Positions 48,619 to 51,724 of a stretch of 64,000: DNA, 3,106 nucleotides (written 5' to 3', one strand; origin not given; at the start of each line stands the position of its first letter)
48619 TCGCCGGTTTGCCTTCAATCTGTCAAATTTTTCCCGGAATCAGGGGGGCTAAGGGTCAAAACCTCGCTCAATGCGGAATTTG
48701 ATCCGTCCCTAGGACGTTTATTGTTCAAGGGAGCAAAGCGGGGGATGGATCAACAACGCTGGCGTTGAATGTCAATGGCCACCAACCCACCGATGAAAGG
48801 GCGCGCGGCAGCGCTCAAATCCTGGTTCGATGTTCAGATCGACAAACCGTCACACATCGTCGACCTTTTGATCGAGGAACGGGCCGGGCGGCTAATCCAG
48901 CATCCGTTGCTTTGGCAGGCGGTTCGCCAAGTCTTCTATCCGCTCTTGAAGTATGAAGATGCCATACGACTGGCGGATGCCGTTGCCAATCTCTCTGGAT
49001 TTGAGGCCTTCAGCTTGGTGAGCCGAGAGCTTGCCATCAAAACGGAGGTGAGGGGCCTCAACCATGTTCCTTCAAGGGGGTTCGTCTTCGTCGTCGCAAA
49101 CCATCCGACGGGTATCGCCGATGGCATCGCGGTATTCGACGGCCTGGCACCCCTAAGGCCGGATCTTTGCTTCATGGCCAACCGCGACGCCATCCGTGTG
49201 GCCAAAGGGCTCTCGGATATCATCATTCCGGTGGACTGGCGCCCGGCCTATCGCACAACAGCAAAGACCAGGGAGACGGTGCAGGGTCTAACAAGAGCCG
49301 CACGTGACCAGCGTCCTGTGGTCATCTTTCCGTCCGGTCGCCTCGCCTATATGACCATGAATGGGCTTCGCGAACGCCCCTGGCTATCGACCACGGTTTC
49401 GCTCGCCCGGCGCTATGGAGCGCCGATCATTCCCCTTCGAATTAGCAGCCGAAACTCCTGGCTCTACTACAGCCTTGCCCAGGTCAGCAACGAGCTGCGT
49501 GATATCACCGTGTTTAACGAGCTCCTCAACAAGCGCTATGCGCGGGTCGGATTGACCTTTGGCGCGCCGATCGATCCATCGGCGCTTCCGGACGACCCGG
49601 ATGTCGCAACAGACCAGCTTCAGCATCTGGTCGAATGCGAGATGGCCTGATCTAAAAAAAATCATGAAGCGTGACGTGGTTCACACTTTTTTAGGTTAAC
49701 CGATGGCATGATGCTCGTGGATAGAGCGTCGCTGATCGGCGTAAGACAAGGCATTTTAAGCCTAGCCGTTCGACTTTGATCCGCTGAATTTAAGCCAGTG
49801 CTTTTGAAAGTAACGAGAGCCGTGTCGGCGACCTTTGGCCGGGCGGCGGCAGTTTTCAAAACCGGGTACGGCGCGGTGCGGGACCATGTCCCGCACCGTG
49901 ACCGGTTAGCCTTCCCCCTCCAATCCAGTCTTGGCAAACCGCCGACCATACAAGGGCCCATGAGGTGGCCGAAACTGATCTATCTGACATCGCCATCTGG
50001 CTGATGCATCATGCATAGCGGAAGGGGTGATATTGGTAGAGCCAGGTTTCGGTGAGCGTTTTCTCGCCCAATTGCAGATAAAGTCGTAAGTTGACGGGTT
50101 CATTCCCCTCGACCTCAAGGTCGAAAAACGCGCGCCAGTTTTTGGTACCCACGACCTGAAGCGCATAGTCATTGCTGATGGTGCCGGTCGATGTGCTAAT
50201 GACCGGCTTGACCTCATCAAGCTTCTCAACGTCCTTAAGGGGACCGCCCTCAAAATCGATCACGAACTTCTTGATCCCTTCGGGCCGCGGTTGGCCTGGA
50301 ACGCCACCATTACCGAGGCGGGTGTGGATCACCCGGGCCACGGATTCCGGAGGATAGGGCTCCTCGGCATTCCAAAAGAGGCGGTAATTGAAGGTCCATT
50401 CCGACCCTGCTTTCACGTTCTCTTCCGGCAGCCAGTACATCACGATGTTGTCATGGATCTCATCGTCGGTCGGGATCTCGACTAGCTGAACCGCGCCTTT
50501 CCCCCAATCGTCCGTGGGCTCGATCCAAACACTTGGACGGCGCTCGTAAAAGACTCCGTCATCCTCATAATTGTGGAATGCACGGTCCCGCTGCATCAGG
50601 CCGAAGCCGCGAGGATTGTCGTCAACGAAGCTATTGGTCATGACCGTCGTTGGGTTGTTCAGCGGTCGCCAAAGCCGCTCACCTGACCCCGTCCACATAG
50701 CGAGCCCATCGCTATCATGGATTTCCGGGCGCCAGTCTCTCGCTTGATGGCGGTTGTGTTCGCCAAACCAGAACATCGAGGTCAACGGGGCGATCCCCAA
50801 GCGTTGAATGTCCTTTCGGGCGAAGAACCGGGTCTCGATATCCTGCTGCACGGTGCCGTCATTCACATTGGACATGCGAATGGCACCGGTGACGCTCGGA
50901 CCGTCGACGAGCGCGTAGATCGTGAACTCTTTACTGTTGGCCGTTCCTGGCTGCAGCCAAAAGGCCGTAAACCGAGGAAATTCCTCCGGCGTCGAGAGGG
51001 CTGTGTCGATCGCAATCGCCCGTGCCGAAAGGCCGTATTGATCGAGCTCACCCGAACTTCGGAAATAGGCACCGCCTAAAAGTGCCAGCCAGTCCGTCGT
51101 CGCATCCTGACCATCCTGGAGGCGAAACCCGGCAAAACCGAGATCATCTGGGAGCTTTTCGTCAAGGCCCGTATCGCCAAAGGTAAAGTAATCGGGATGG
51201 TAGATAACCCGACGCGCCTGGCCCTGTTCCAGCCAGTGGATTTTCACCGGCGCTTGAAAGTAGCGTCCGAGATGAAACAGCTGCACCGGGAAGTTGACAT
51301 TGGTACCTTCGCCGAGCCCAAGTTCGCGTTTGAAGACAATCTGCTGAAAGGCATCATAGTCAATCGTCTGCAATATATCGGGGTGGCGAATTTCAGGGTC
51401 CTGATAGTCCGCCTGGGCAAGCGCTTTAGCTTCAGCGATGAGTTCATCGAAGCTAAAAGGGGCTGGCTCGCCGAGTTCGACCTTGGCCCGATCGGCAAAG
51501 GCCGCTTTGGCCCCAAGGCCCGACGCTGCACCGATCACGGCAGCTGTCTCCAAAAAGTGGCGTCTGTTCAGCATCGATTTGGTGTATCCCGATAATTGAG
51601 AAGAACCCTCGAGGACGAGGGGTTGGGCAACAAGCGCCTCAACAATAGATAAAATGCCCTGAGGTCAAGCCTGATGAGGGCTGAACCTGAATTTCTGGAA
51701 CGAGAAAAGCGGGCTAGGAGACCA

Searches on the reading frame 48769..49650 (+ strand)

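Call 3: search_protein_families(library=pfam, proteins=[window:48769-49650:+], max_evalue=0.01)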
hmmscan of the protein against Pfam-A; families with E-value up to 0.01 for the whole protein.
window:48769-49650:+ (293 aa): 2 families
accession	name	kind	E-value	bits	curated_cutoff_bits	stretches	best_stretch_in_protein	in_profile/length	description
PF01553.26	Acyltransferase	-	5.5e-11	42.8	23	1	92-226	2-132/132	Acyltransferase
PF19576.4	Acyltransf_2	-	1.7e-06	27.6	27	1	74-243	40-203/266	Acyltransferase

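Call 60: search_protein_families(library=ncbifam, proteins=[window:48769-49650:+], max_evalue=0.001)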
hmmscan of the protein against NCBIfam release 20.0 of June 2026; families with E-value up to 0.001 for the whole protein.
window:48769-49650:+ (293 aa): 4 families
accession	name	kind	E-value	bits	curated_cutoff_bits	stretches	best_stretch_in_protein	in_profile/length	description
NF052615.1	orn_lipid_OlsF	equivalog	2.6e-38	132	620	1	31-278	4-249/570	bifunctional ornithine lipid synthase OlsF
NF053697.1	LyGlyAclTfGlsABct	equivalog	2.4e-21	76.1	260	1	70-273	41-247/267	lyso-glycine lipid O-acyltransferase GlsA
TIGR00530.1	AGP_acyltrn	subfamily_domain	9.6e-05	22.1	102.95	1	90-225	2-129/130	1-acylglycerol-3-phosphate O-acyltransferase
NF005959.0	PRK08043.1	equivalog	0.00094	17.5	886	0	90-230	14-142/719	bifunctional acyl-ACP--phospholipid O-acyltransferase/long-chain-fatty-acid--ACP ligase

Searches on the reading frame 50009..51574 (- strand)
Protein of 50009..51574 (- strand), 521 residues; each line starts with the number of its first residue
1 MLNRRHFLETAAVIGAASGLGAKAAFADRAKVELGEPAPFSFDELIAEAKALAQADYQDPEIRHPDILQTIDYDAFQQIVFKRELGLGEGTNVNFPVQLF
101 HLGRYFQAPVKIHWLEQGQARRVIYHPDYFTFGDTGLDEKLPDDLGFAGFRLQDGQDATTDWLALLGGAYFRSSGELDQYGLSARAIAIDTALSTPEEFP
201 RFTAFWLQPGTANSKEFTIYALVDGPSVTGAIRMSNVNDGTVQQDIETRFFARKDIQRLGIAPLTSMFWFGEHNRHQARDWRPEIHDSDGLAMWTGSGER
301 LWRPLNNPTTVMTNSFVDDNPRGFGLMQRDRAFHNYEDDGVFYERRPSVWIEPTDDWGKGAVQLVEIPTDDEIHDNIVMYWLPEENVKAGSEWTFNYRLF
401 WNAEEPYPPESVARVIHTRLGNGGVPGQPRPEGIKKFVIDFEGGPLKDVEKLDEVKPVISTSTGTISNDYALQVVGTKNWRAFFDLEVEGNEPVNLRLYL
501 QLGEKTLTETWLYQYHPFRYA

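Call 3: search_protein_families(library=pfam, proteins=[window:50009-51574:-], max_evalue=0.01)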
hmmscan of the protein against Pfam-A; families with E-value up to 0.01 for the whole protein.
window:50009-51574:- (521 aa): 2 families
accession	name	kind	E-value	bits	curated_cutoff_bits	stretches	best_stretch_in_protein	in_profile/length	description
PF04349.18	MdoG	-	5.5e-190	632.8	25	1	40-515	1-478/478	Periplasmic glucan biosynthesis protein, MdoG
PF10518.14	TAT_signal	-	0.00071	19.8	22.7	1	1-21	1-21/21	TAT (twin-arginine translocation) pathway signal sequence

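Call 4: search_protein_families(library=ncbifam, proteins=[window:50009-51574:-], max_evalue=0.01)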
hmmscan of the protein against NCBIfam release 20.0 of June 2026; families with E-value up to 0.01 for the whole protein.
window:50009-51574:- (521 aa): 1 family
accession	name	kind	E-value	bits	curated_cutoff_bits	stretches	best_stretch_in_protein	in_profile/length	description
TIGR01409.1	TAT_signal_seq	domain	0.0037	17.5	16.7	1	2-25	1-22/29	twin-arginine translocation signal domain-containing protein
